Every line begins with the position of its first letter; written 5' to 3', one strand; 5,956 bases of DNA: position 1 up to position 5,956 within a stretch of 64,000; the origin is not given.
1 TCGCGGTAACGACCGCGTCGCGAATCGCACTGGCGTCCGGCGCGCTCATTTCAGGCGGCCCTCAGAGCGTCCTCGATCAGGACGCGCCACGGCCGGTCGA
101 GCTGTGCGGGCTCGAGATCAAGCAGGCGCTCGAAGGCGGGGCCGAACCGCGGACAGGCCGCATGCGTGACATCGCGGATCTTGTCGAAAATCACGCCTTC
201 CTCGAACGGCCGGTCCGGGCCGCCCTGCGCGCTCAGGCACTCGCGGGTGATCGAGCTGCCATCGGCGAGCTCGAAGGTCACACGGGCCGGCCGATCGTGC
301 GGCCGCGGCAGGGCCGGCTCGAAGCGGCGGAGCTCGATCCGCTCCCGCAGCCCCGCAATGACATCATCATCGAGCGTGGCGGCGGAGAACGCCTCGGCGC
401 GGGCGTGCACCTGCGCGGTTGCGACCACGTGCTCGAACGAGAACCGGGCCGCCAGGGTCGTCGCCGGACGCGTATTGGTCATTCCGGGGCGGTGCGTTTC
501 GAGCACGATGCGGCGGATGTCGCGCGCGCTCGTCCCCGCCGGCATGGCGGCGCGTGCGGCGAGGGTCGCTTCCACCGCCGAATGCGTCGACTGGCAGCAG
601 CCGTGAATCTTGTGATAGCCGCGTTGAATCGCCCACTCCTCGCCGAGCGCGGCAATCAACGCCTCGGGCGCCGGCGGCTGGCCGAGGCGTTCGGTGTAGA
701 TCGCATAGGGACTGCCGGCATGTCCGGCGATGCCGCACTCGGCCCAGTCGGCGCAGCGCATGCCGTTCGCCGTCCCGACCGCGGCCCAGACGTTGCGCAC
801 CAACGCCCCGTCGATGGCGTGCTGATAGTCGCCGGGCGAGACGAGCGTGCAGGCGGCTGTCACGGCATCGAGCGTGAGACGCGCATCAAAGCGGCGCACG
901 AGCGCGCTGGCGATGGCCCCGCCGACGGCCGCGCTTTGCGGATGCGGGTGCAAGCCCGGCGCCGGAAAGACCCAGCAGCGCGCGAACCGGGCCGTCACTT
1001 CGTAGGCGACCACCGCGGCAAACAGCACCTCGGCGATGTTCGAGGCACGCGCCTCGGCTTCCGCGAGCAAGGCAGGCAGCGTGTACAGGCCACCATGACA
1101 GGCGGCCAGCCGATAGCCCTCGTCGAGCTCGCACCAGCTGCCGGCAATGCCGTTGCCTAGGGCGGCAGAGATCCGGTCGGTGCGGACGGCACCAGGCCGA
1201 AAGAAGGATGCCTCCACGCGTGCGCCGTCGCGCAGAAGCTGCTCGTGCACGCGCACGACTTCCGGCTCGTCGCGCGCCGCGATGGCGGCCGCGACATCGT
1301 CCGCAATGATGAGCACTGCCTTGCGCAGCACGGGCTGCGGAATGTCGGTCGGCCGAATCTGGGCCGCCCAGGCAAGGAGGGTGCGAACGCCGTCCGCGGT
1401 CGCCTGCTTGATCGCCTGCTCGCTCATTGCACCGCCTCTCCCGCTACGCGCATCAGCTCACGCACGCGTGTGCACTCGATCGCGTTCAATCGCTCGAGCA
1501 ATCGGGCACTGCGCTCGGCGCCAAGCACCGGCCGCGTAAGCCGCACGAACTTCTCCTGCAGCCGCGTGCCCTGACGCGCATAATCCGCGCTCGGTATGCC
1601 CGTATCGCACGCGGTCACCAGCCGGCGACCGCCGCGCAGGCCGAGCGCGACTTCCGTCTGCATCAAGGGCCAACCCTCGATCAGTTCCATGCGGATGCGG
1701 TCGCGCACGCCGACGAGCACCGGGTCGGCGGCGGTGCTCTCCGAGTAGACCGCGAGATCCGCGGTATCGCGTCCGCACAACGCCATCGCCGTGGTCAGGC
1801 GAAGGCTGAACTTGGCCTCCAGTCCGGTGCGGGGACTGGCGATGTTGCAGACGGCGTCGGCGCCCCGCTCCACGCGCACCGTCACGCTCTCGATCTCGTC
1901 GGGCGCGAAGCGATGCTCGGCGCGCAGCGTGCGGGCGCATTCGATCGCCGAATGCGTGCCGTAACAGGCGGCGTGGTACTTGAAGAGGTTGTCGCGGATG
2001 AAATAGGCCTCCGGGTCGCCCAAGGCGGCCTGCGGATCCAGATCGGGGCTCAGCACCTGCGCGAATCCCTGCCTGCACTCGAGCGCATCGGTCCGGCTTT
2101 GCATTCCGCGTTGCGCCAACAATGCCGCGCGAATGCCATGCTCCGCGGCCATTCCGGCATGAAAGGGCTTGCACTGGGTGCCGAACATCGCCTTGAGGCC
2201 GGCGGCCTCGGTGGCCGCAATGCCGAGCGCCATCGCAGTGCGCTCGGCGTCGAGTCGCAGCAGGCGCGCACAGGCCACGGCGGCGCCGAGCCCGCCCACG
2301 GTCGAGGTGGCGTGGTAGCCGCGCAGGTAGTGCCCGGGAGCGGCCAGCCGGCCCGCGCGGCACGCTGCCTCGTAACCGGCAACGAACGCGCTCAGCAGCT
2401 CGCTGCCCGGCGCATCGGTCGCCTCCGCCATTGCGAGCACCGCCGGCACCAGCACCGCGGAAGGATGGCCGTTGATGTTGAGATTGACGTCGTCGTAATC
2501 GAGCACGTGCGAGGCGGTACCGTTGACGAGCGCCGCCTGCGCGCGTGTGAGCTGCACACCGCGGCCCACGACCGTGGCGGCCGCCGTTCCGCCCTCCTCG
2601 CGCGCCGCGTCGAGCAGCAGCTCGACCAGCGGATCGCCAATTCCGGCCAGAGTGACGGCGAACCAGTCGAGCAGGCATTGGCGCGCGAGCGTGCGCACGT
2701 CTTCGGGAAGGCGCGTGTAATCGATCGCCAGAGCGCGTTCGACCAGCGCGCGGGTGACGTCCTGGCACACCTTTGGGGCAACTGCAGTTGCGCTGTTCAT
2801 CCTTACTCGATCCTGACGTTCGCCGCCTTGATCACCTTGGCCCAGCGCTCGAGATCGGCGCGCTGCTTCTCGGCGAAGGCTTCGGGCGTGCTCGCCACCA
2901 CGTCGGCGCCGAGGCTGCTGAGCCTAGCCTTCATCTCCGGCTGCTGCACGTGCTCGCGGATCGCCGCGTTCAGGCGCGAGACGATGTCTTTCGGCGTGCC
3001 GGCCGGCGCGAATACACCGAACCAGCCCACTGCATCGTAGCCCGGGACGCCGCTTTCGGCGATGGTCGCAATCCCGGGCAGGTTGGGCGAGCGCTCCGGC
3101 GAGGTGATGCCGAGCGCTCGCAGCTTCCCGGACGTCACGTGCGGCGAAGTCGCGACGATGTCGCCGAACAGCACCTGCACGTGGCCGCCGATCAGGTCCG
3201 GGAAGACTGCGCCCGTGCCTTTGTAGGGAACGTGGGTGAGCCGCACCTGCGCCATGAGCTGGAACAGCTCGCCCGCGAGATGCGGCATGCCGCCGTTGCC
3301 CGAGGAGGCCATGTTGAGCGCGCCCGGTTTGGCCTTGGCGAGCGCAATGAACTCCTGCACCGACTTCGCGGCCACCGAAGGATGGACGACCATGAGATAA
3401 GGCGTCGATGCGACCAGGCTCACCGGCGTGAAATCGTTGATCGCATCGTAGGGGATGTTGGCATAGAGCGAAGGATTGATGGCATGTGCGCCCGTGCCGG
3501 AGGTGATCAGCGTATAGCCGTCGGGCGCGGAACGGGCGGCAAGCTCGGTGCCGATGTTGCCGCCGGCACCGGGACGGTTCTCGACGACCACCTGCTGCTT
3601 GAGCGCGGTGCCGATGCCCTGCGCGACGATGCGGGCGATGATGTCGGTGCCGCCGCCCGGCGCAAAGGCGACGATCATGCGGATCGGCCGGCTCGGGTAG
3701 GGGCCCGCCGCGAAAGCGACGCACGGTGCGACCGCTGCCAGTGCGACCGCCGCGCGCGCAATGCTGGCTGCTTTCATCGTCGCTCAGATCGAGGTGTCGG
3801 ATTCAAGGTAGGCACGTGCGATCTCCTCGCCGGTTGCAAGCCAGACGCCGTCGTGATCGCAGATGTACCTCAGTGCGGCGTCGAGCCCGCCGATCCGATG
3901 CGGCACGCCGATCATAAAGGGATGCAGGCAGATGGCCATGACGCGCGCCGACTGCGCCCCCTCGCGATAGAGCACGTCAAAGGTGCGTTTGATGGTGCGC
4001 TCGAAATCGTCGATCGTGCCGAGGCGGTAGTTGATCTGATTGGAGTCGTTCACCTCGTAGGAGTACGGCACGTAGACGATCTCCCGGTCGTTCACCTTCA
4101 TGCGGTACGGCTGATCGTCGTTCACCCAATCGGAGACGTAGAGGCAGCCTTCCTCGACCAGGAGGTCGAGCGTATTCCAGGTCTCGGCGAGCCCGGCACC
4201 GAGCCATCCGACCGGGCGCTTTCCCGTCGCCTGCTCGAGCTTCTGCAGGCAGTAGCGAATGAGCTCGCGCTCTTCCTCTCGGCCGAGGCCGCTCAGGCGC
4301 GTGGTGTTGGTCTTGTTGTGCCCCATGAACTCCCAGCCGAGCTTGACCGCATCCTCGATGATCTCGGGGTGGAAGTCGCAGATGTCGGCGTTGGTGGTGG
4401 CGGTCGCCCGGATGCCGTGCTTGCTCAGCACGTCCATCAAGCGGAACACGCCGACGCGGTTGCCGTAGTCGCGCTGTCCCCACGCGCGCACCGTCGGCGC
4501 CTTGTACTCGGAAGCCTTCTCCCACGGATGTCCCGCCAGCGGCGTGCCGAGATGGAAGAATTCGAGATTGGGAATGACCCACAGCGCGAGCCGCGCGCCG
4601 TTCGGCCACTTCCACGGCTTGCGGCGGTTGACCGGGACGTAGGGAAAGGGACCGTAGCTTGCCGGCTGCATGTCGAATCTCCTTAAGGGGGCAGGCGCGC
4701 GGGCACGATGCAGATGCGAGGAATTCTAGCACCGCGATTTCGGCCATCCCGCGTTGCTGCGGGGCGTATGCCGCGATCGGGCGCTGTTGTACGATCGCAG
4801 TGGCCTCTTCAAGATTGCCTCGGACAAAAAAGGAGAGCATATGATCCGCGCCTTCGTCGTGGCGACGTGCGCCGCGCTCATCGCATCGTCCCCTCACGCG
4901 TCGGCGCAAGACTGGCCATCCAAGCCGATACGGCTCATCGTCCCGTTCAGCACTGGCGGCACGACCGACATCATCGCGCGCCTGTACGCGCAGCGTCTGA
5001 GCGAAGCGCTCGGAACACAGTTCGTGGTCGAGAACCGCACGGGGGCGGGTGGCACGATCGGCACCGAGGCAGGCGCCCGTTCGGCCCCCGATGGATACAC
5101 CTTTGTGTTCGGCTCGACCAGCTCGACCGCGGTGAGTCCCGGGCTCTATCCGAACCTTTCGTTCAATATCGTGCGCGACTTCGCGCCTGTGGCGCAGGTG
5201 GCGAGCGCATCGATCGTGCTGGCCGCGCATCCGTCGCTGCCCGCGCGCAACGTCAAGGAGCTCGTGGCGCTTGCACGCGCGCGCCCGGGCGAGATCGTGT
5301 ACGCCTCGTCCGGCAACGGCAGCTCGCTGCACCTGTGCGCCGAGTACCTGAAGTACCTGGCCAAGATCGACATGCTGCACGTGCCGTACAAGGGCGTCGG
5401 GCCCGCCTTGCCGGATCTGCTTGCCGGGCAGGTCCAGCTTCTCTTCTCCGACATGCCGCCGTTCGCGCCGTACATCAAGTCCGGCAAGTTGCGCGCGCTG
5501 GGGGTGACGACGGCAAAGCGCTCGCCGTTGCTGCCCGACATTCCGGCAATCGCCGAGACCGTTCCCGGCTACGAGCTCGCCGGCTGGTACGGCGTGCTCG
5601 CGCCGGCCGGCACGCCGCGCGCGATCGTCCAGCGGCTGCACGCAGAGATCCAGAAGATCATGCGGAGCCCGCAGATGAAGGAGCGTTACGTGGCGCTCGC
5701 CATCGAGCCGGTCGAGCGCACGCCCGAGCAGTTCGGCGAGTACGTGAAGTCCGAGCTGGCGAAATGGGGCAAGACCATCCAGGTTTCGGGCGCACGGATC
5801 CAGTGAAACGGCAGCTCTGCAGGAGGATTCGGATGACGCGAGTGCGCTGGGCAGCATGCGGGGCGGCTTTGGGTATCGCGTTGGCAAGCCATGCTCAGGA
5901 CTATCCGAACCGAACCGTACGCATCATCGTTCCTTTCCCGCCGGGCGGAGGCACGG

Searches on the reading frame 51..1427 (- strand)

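Call 59: search_protein_families(library=pfam, proteins=[window:51-1427:-], max_evalue=0.00001)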
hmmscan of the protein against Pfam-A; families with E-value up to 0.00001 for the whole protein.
window:51-1427:- (458 aa): 2 families
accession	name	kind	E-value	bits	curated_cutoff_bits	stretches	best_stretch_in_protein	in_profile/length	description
PF03972.19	MmgE_PrpD_N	-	5e-25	88.6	32.1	1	16-236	2-221/244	MmgE/PrpD N-terminal domain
PF19305.4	MmgE_PrpD_C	-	4.6e-18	66.1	32.1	1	275-423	1-154/173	MmgE/PrpD C-terminal domain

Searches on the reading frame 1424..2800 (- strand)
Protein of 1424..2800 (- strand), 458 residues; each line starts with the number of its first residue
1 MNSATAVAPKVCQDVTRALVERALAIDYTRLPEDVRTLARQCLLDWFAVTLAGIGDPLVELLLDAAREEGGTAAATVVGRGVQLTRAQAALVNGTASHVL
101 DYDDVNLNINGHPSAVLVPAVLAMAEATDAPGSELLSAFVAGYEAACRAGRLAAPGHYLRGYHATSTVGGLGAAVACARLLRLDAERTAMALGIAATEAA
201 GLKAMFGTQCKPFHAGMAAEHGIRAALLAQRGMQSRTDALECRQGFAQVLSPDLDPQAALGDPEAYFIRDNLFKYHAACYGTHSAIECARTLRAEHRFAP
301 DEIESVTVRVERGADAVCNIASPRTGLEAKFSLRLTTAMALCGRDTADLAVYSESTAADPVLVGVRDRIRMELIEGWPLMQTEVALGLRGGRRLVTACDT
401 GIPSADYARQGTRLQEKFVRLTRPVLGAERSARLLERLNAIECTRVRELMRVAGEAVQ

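Call 59: search_protein_families(library=pfam, proteins=[window:1424-2800:-], max_evalue=0.00001)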
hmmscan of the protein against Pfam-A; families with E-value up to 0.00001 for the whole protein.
window:1424-2800:- (458 aa): 2 families
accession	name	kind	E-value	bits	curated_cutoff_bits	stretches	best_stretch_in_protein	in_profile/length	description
PF03972.19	MmgE_PrpD_N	-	7.8e-66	222.2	32.1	1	19-256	3-241/244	MmgE/PrpD N-terminal domain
PF19305.4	MmgE_PrpD_C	-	1.3e-23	84.1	32.1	1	276-434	1-166/173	MmgE/PrpD C-terminal domain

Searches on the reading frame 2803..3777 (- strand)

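Call 59: search_protein_families(library=pfam, proteins=[window:2803-3777:-], max_evalue=0.00001)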
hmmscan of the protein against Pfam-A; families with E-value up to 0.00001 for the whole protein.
window:2803-3777:- (324 aa): 1 family
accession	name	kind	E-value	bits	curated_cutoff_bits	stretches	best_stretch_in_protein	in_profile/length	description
PF03401.19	TctC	-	1e-70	238.9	27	1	47-320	1-273/274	Tripartite tricarboxylate transporter family receptor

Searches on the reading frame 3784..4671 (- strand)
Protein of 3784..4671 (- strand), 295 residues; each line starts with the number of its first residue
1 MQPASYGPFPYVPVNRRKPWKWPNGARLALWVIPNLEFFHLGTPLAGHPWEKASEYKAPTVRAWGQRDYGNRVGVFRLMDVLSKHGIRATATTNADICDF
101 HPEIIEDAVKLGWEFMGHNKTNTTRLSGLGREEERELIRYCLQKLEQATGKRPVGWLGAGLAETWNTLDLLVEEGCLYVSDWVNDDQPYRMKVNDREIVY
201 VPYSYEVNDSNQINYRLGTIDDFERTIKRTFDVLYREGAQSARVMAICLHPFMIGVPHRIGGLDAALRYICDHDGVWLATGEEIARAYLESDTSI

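Call 59: search_protein_families(library=pfam, proteins=[window:3784-4671:-], max_evalue=0.00001)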
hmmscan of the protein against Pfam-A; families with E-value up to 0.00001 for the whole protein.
window:3784-4671:- (295 aa): 1 family
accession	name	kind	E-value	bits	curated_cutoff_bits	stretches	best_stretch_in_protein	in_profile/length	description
PF01522.26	Polysacc_deac_1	-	1.5e-06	28.6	23.1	1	68-166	14-111/124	Polysaccharide deacetylase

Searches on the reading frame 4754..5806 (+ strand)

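Call 59: search_protein_families(library=pfam, proteins=[window:4754-5806:+], max_evalue=0.00001)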
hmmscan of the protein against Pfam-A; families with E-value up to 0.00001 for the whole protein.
window:4754-5806:+ (350 aa): 1 family
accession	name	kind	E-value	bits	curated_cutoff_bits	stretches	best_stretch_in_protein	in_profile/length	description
PF03401.19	TctC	-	3.2e-74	250.3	27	1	74-344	1-271/274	Tripartite tricarboxylate transporter family receptor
